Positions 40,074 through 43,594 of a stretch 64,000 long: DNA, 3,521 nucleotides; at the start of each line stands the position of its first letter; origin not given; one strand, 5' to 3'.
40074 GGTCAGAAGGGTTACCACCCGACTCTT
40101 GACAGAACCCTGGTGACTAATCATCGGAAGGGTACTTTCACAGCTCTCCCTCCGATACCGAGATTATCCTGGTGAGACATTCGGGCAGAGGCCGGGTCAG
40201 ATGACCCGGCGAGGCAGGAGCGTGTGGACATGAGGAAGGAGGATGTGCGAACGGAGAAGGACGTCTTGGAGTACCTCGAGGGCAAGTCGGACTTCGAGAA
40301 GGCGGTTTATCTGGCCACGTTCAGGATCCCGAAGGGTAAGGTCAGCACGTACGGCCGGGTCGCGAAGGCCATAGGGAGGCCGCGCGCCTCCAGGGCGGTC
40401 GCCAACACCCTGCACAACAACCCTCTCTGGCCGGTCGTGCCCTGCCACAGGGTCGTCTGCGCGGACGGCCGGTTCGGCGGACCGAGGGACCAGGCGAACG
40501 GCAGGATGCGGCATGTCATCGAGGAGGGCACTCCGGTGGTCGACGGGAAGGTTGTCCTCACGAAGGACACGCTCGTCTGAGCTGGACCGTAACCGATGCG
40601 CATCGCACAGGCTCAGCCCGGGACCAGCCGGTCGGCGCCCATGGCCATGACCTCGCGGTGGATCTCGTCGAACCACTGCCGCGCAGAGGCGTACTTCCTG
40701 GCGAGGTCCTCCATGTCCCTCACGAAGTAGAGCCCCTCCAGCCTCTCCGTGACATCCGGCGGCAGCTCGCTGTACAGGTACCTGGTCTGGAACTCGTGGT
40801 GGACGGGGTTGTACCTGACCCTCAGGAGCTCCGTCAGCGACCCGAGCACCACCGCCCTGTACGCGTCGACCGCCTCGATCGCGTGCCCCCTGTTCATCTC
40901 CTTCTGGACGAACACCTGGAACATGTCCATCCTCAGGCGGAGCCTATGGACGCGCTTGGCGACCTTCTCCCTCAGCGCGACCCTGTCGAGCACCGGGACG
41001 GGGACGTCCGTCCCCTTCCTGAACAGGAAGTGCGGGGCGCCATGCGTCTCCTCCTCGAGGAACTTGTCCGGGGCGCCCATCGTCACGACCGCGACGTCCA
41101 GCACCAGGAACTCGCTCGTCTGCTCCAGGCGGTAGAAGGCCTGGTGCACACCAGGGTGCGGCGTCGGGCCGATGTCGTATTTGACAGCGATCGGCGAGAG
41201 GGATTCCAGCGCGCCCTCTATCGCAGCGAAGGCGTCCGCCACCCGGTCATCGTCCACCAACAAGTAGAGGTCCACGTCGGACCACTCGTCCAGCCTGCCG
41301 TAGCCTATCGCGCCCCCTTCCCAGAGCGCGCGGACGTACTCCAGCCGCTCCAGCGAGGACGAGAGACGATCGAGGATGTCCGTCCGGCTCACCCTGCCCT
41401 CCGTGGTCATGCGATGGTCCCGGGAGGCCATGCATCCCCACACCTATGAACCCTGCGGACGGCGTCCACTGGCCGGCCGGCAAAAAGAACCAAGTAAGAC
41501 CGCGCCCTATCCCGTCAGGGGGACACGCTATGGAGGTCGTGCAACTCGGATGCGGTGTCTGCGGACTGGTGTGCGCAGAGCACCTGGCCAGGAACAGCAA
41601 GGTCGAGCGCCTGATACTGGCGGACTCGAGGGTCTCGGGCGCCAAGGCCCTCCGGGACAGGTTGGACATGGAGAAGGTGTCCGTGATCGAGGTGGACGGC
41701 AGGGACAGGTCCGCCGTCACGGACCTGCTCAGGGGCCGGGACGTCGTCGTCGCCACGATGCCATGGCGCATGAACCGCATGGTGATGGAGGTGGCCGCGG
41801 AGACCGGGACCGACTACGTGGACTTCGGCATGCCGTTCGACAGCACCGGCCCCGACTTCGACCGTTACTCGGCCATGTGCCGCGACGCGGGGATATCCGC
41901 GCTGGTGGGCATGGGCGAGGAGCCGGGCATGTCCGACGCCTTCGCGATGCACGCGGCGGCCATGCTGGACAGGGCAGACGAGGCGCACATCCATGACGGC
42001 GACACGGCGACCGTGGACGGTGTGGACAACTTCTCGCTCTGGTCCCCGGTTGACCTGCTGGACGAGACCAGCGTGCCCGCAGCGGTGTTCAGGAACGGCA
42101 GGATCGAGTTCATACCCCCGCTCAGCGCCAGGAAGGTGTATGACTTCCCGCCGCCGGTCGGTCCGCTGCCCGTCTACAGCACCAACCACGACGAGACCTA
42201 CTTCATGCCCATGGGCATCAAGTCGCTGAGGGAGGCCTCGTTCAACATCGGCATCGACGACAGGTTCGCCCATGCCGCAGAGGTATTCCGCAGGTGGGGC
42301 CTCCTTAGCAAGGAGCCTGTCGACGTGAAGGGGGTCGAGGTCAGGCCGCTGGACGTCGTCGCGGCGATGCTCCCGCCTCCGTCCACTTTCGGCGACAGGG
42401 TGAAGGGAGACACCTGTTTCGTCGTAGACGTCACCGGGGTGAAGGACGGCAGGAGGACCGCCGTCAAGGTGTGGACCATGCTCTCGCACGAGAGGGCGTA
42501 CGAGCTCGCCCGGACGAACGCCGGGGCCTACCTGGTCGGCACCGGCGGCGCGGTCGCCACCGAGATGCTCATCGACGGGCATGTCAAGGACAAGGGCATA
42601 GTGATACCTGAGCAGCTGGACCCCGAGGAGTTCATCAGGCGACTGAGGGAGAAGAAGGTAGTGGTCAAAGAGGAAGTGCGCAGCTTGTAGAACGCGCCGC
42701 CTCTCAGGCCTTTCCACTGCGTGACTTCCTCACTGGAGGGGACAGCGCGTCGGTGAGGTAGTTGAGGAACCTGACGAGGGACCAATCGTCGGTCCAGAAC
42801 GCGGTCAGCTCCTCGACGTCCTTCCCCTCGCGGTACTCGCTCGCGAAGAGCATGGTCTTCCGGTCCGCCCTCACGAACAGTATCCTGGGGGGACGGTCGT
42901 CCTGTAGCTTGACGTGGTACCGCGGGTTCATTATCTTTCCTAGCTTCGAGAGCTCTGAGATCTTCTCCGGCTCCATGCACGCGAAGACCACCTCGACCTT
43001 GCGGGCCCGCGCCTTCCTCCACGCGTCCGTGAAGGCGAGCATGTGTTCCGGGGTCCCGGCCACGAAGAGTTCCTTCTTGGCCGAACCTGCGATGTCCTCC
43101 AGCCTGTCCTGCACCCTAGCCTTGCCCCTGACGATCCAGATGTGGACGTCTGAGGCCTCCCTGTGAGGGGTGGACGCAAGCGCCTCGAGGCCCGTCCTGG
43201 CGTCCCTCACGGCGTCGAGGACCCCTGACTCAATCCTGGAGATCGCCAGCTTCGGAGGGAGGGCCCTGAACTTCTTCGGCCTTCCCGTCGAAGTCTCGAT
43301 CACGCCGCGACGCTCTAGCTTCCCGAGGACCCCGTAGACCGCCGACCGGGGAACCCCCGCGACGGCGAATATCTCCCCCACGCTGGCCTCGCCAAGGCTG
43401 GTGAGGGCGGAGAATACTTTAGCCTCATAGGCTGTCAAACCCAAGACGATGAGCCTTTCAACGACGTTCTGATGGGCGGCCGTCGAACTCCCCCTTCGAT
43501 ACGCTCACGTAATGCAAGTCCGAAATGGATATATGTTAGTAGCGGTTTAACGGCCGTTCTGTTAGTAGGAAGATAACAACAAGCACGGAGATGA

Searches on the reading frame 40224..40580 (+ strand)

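Call 3: search_protein_families(library=pfam, proteins=[window:40224-40580:+], max_evalue=0.01)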
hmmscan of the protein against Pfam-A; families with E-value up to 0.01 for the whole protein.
window:40224-40580:+ (118 aa): 1 family
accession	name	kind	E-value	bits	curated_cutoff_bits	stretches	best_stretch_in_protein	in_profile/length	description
PF01035.26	DNA_binding_1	-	1.2e-24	86.4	27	1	23-98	1-76/81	6-O-methylguanine DNA methyltransferase, DNA binding domain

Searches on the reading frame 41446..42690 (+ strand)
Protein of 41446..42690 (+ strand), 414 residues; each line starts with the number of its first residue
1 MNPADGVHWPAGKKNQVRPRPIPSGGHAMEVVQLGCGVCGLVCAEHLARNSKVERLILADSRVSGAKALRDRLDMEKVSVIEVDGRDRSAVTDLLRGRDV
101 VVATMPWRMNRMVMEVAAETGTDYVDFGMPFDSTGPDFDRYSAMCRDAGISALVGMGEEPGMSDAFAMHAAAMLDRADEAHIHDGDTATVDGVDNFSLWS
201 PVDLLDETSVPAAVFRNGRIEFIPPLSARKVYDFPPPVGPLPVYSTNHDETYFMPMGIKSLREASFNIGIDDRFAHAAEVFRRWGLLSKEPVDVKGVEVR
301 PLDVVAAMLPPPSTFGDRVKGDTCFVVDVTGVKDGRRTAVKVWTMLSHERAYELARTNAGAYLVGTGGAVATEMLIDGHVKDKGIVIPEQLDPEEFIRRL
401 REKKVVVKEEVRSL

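Call 3: search_protein_families(library=pfam, proteins=[window:41446-42690:+], max_evalue=0.01)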
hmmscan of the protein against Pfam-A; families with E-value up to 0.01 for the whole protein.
window:41446-42690:+ (414 aa): 2 families
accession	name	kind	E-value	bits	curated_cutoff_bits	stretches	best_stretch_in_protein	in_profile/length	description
PF16653.10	Sacchrp_dh_C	-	2.6e-26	93.7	31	1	157-403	1-263/265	Saccharopine dehydrogenase C-terminal domain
PF03435.24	Sacchrp_dh_NADP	-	4.1e-14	53.4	25.1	1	31-129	1-100/129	Saccharopine dehydrogenase NADP binding domain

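Call 4: search_protein_families(library=ncbifam, proteins=[window:41446-42690:+], max_evalue=0.01)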
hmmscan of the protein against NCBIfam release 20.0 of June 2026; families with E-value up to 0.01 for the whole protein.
window:41446-42690:+ (414 aa): 1 family
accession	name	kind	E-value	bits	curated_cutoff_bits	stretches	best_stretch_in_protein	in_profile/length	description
NF043000.1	carsnrspmd_synth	equivalog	2.8e-35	122.4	800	1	29-399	1-390/405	carboxynorspermidine synthase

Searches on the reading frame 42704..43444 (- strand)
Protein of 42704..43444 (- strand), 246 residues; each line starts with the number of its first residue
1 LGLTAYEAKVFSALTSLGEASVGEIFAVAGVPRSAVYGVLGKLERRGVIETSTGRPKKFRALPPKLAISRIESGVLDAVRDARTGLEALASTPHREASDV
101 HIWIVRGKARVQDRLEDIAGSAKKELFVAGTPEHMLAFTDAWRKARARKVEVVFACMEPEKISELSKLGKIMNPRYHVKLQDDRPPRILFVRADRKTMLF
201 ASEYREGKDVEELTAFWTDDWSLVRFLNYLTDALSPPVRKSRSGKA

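Call 3: search_protein_families(library=pfam, proteins=[window:42704-43444:-], max_evalue=0.01)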
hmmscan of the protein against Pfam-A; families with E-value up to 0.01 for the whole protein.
window:42704-43444:- (246 aa): 6 families
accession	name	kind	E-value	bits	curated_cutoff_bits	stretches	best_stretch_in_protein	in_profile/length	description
PF01978.25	TrmB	-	2.4e-19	69.4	25.6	1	1-65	4-68/68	Sugar-specific transcriptional regulator TrmB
PF11495.14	Regulator_TrmB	-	1.8e-10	40.9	22.2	1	102-229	2-122/233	Archaeal transcriptional regulator TrmB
PF09339.16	HTH_IclR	-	5.3e-05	23.3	22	1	10-51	8-50/52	IclR helix-turn-helix domain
PF22798.2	DUF5817_CT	-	0.0012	19.1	29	1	13-55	6-51/54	DUF5817, C-terminal domain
PF12802.13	MarR_2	-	0.0075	16.9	27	0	2-51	2-52/61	MarR family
PF03965.22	Penicillinase_R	-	0.008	17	22.6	0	3-63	1-66/115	Penicillinase repressor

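Call 4: search_protein_families(library=ncbifam, proteins=[window:42704-43444:-], max_evalue=0.01)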
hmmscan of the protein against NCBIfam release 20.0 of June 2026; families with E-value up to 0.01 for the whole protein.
window:42704-43444:- (246 aa): 5 families
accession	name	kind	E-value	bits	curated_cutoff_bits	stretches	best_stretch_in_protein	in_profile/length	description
NF047390.1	TransRegTrmBL1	equivalog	5.4e-16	58.5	650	1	1-223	13-227/341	HTH-type sugar sensing transcriptional regulator TrmBL1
NF047392.1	TransRegTrmBHalo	equivalog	1.9e-11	43.6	500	1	3-152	18-161/349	HTH-type sugar sensing transcriptional regulator TrmB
NF040851.1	tran_reg_TrmB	equivalog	3e-09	36.5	600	1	1-176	14-185/338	HTH-type sugar-sensing transcriptional regulator TrmB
NF041141.1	tran_reg_TrmBL2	equivalog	1.4e-06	28.1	530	1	3-83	16-103/264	HTH-type transcriptional regulator TrmBL2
TIGR01884.1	cas_HTH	subfamily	0.0015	17.9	60.2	1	3-59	140-196/202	CRISPR-associated CARF protein Csa3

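Call 61: search_protein_families(library=padloc, proteins=[window:42704-43444:-], max_evalue=0.01)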
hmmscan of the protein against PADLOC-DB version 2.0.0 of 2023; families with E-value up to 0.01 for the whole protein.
window:42704-43444:- (246 aa): 7 families
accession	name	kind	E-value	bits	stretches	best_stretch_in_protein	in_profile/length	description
PDLC01438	Csa3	-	0.00016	19.8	1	8-117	151-248/305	"CAS-I,CAS-II,CAS-III,CAS-IV,CAS-V,CAS-VI; associated_signaling"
PDLC01858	CARF3--CARF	-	0.00021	19.3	1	3-54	142-193/204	-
PDLC01044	Csa3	-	0.0006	17.7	1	6-52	137-181/194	Type I-A associated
PDLC01857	CARF3--CARF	-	0.00086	17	1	3-63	129-187/201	-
PDLC03922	MkoB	-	0.0045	14.3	0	71-148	256-326/610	-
PDLC01434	CasR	-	0.0048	14.8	1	5-59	128-180/191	"CAS-I,CAS-II,CAS-III,CAS-IV,CAS-V,CAS-VI; associated_signaling"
PDLC01268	CasR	-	0.0078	14.2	0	4-55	123-172/179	"CAS-I,CAS-II,CAS-III,CAS-IV,CAS-V,CAS-VI; associated_signaling"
